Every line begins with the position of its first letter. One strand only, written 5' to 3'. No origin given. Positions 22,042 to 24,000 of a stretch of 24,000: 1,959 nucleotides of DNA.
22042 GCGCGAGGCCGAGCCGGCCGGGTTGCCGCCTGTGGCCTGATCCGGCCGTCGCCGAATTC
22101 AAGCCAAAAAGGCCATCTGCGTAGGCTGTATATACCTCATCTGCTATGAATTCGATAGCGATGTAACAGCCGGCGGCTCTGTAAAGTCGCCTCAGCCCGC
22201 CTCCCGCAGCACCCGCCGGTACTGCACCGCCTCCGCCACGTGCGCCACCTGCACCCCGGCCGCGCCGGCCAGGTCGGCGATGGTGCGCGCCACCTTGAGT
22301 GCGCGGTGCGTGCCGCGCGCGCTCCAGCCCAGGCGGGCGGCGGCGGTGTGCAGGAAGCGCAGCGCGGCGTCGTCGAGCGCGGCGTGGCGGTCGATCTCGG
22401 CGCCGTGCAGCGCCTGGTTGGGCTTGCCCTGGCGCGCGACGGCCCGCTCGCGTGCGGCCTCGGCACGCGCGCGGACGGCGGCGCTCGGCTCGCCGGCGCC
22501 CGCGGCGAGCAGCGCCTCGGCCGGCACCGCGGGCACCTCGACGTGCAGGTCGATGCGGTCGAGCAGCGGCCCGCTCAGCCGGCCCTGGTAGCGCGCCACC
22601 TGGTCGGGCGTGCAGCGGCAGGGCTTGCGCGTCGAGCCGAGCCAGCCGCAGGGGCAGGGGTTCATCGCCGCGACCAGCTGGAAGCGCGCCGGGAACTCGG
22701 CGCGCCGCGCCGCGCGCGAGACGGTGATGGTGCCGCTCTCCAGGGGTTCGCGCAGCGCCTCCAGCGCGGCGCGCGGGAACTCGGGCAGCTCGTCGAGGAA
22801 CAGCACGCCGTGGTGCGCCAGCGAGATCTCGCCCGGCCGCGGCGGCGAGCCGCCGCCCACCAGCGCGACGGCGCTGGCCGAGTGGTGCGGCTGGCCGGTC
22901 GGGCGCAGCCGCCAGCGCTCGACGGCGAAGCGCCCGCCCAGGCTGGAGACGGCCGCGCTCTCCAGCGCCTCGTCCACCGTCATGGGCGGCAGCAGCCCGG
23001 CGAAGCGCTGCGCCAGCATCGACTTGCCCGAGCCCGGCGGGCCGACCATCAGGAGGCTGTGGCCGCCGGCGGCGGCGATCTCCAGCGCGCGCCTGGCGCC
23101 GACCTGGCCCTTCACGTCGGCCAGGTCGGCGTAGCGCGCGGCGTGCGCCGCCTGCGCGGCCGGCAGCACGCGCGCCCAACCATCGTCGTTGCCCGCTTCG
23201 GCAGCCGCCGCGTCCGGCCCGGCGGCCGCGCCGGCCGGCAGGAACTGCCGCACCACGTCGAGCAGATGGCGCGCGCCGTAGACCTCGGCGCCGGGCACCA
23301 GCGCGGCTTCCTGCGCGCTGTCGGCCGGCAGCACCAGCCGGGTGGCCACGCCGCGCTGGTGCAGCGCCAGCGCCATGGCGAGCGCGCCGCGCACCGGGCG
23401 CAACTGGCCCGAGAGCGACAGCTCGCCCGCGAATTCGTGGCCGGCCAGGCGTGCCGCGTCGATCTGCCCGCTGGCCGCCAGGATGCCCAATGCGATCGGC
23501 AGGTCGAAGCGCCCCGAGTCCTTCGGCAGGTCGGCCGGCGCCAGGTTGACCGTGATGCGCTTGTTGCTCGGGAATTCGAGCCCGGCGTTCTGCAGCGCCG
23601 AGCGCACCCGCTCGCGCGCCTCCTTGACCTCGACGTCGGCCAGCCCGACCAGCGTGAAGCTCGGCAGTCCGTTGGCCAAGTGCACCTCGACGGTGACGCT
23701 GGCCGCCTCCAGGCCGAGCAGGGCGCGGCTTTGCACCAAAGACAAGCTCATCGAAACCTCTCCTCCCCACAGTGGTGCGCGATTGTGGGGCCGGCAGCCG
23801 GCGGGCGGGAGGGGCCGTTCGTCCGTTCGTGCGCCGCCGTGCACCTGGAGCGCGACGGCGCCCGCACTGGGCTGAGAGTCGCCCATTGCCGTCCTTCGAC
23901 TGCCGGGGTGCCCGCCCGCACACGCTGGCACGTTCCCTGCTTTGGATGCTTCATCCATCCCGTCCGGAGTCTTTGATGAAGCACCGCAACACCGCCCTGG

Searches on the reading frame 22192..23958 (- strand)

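Call 6: search_protein_families(library=pfam, proteins=[window:22192-23958:-])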
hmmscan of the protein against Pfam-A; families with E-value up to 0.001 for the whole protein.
window:22192-23958:- (588 aa): 7 families
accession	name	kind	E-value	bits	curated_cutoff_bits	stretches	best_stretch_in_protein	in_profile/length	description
PF01078.27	Mg_chelatase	-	3.6e-93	311.1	20.3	1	278-481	1-205/207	Magnesium chelatase, subunit ChlI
PF13541.12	ChlI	-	9.8e-42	142.1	27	1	90-212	1-119/121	Subunit ChlI of Mg-chelatase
PF13335.12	Mg_chelatase_C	-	2.3e-27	95.9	26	1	489-581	1-94/94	Magnesium chelatase, subunit ChlI C-terminal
PF07728.20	AAA_5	-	1.7e-10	41.5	22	1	302-436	2-125/139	AAA domain (dynein-related subfamily)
PF00493.29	MCM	-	2e-08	34.1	23.3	1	376-471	115-200/224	MCM P-loop domain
PF00158.32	Sigma54_activat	-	2e-05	24.8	20.2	0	372-433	83-142/168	Sigma-54 interaction domain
PF05362.19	Lon_C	-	0.00072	19.6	21.1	0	88-222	43-180/205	Lon protease (S16) C-terminal proteolytic domain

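Call 7: search_protein_families(library=ncbifam, proteins=[window:22192-23958:-])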
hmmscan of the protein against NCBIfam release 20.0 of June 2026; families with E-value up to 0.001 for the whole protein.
window:22192-23958:- (588 aa): 9 families
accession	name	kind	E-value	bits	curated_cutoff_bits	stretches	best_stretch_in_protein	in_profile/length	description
TIGR00368.1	TIGR00368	hypoth_equivalog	4.7e-174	579.6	362.4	1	75-581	1-499/499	YifB family Mg chelatase-like AAA ATPase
NF007365.0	PRK09862.1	equivalog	5.2e-152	507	530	1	70-584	1-495/506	YifB family Mg chelatase-like AAA ATPase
TIGR02442.1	Cob-chelat-sub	hypoth_equivalog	1.8e-07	30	779.45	1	366-434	111-179/641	putative cobaltochelatase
TIGR02902.1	spore_lonB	equivalog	8e-07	28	723.3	0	112-218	406-508/531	ATP-dependent protease LonB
NF038308.1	RNA_repair_RtcR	equivalog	3.3e-06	26.2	650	0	370-432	266-326/530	RNA repair transcriptional activator RtcR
TIGR00764.1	lon_rel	equivalog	2.2e-05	23.3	516.6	1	281-331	19-69/608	ATP-dependent protease LonB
NF040949.1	minchrom_main_MCM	domain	0.00022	19.6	940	0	376-435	382-441/682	minichromosome maintenance protein MCM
TIGR02031.1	BchD-ChlD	equivalog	0.00032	19.5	499.55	0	305-434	22-143/608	magnesium chelatase ATPase subunit D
TIGR02903.1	spore_lon_C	equivalog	0.00065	18.3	678.8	0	358-396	240-279/615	Lon family ATP-dependent protease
